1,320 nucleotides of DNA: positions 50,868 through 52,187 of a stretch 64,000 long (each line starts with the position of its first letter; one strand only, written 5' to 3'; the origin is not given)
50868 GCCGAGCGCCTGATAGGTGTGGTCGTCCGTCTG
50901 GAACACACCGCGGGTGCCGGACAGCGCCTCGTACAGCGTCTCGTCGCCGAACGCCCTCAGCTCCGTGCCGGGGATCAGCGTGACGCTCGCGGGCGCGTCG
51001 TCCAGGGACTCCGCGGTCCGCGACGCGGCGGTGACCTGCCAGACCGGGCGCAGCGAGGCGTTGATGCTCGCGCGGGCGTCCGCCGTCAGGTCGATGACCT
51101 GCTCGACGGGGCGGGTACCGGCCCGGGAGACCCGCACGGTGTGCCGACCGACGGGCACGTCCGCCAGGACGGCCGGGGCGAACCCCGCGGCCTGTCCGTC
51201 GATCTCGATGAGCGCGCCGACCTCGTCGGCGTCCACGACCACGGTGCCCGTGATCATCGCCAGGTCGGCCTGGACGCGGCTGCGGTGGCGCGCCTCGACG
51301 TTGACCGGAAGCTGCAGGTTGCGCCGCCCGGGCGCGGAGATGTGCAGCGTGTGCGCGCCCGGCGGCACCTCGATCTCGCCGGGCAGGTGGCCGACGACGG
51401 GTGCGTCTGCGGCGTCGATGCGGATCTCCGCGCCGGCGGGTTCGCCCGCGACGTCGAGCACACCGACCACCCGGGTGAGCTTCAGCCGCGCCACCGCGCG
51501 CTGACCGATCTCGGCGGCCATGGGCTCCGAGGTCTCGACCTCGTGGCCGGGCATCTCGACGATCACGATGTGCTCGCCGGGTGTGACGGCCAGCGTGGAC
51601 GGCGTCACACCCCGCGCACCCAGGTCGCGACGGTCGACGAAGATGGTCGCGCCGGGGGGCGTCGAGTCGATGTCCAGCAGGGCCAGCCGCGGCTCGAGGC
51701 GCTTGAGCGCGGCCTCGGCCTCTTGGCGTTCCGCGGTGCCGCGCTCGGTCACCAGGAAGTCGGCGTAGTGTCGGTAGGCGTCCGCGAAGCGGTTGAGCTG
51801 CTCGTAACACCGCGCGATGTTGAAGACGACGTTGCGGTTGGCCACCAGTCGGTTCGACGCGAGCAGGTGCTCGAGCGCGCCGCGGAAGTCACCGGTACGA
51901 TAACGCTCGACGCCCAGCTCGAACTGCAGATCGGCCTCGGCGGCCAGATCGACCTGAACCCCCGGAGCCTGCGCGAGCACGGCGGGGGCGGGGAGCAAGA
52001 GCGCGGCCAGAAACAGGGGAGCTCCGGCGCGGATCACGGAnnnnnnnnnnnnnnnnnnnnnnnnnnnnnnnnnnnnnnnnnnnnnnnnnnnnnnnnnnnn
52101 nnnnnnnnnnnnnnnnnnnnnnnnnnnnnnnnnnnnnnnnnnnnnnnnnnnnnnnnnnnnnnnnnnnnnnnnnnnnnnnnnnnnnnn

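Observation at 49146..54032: Ser/Thr kinase with a periplasmic PEGA tail co-transcribed with a TonB-dependent receptor bearing three N-terminal PEGA modules: candidate kinase-coupled TonB transducer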

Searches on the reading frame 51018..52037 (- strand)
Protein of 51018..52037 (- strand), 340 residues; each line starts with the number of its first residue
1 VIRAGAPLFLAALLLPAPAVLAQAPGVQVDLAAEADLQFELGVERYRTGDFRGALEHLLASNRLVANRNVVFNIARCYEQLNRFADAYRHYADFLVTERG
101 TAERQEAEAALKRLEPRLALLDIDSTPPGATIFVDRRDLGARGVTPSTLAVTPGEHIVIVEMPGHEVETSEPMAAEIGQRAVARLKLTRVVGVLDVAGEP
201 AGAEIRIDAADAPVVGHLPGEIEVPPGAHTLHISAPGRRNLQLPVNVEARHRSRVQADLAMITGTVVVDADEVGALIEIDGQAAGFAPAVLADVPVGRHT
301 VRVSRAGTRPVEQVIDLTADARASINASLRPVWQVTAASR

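Call 10: search_protein_families(library=pfam, proteins=[window:51018-52037:-], max_evalue=10)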
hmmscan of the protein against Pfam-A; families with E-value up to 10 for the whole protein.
seq(340 aa): 10 families
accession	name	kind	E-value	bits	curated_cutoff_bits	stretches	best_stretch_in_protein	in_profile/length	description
PF08308.17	PEGA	-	1.6e-28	98.9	20.8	3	264-331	2-69/71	PEGA domain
PF13620.12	CarboxypepD_reg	-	1.9e-08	35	32.3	3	291-329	42-81/82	Carboxypeptidase regulatory-like domain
PF21226.3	MalQ_N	-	0.00079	20.2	24.1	1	241-309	13-82/91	MalQ N-terminal beta sandwich domain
PF07719.23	TPR_2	-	0.0072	16.8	27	2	72-91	5-24/34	Tetratricopeptide repeat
PF00515.34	TPR_1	-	0.009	16.2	27.8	1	72-91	5-24/34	Tetratricopeptide repeat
PF20981.2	AAR2_1st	-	0.017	15.8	23.6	1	198-248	9-50/134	AAR2 N-terminal domain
PF13715.12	CarbopepD_reg_2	-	0.017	15.6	32.2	1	291-329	38-76/88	CarboxypepD_reg-like domain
PF13432.12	TPR_16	-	0.056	14.3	32.7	1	40-88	2-51/65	Tetratricopeptide repeat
PF13176.12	TPR_7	-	0.13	12.8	27.9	1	73-100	4-31/36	Tetratricopeptide repeat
PF12895.13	ANAPC3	-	0.16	12.7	27.2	1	46-91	34-79/82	Anaphase-promoting complex, cyclosome, subunit 3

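Call 54: predict_structure(alignment_id=A3)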
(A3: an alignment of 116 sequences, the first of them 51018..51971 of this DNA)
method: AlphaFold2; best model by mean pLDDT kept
length: 318 residues; sequences in the alignment: 116
mean_pLDDT: 96.3   pTM: 0.81
mean pLDDT of the five models: 96.3, 95.9, 95.8, 95.8, 95.7
residues with pLDDT >= 90: 303; 70-90: 7; 50-70: 7; < 50: 1
segments of 3 or more residues with pLDDT < 50: none
pLDDT, mean of each block of 10 residues (from residue 1): 81 98 98 98 97 98 97 95 97 98 98 97 97 98 98 98 98 98 98 98 98 98 98 98 97 98 98 98 97 98 96 64
secondary structure, 60 per line:
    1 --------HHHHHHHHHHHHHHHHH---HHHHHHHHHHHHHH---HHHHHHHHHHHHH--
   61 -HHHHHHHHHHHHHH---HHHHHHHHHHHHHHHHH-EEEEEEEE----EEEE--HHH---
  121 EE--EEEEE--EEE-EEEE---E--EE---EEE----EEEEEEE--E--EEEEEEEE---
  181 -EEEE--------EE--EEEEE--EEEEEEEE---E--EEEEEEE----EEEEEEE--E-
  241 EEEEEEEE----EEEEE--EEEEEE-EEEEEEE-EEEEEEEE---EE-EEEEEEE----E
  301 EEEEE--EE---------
elements in order: H9-25 H29-42 H46-58 H62-75 H79-95 E97-104 E109-112 E125-129 E132-134 E136-139 E151-153 E158-164 E170-177 E182-185 E198-202 E205-212 E219-225 E230-236 E241-248 E253-257 E260-265 E267-273 E275-282 E289-295 E300-305

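Call 57: fold_search(model_id=the predicted structure, library=pdb)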
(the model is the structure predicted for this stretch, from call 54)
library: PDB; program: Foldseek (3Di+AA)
matches with E <= 10: 1492; with E <= 0.001: 17
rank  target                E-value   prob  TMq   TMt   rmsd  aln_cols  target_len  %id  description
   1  6fwv_B                2.6e-13  1.00  0.42  0.28   6.5       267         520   13  The Bacillus anthracis TIE protein (released 2018-08-08)
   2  6fwv_A                6.6e-13  1.00  0.42  0.28   6.4       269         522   14  The Bacillus anthracis TIE protein (released 2018-08-08)
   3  8qox_B                8.6e-06  1.00  0.23  0.17  16.4       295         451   10  Two-component assembly of SlaA and SlaB S-layer proteins of Sulfolobus acidocaldarius (released 2024-02-21)
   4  3phs                  1.0e-05  1.00  0.21  0.26  10.8       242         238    9  Crystal Structure of GBS52, the minor pilin in gram-positive pathogen Streptococcus agalactiae (released 2010-11-17)
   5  4fl4_I                3.9e-05  0.97  0.19  0.19  19.6       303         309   10  Scaffoldin conformation and dynamics revealed by a ternary complex from the Clostridium thermocellum cellulosome (released 2012-06-27)
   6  4fl4_C                8.4e-05  0.99  0.18  0.18  13.6       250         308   10  Scaffoldin conformation and dynamics revealed by a ternary complex from the Clostridium thermocellum cellulosome (released 2012-06-27)
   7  6v8e_B                2.7e-04  1.00  0.24  0.62   1.3        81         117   23  Computationally designed C3-symmetric homotrimer from TPR repeat protein (released 2020-08-12)
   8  6vfj_B                3.8e-04  1.00  0.24  0.61   1.6        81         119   23  De novo designed icosahedral nanoparticle I53_dn5 (released 2020-08-12)
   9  6v8e_A                5.2e-04  1.00  0.24  0.61   1.3        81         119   23  Computationally designed C3-symmetric homotrimer from TPR repeat protein (released 2020-08-12)
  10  1na3_A                6.9e-04  1.00  0.24  0.84   1.8        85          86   22  Design of Stable alpha-Helical Arrays from an Idealized TPR Motif (released 2003-06-03)
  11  6v8e_D                7.3e-04  1.00  0.24  0.61   1.7        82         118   24  Computationally designed C3-symmetric homotrimer from TPR repeat protein (released 2020-08-12)
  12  2nsm                  7.8e-04  1.00  0.18  0.15  11.3       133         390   10  Crystal structure of the human carboxypeptidase N (Kininase I) catalytic domain (released 2007-04-24)
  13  2zyr_B                8.2e-04  1.00  0.18  0.13  16.8       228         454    7  A. Fulgidus lipase with fatty acid fragment and magnesium (released 2009-06-16)
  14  1qmu_A                8.7e-04  1.00  0.19  0.16   8.5       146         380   10  Duck carboxypeptidase D domain II (released 2000-10-13)
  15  8fia_A                8.7e-04  0.89  0.19  0.04  30.9       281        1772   11  The structure of fly Teneurin self assembly (released 2023-05-03)
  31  3kd7_A                3.0e-03  1.00  0.22  0.65   3.7        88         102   20  Designed TPR module (CTPR390) in complex with its peptide-ligand (Hsp90 peptide) (released 2010-02-02)
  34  2vyi_B                6.0e-03  1.00  0.24  0.58   2.8        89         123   20  Crystal Structure of the TPR domain of Human SGT (released 2008-08-12)
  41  5lyn_A                8.0e-03  1.00  0.25  0.56   2.9        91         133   13  Structure of the Tpr Domain of Sgt2 in complex with yeast Ssa1 peptide fragment (released 2017-10-25)
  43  1elw_B                8.5e-03  1.00  0.25  0.66   1.6        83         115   16  Crystal structure of the TPR1 domain of HOP in complex with a HSC70 peptide (released 2000-04-26)
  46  4cgu_A                1.0e-02  1.00  0.24  0.65   1.9        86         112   17  Full length Tah1 bound to yeast PIH1 and HSP90 peptide SRMEEVD (released 2014-05-14)
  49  9f8w_B                1.1e-02  1.00  0.23  0.23   2.8        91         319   16  Crystal structure of the apo Pex5 peroxisomal cargo receptor from Trypanosoma brucei (released 2024-10-02)
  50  2vyi_A                1.1e-02  1.00  0.24  0.56   2.7        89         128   20  Crystal Structure of the TPR domain of Human SGT (released 2008-08-12)
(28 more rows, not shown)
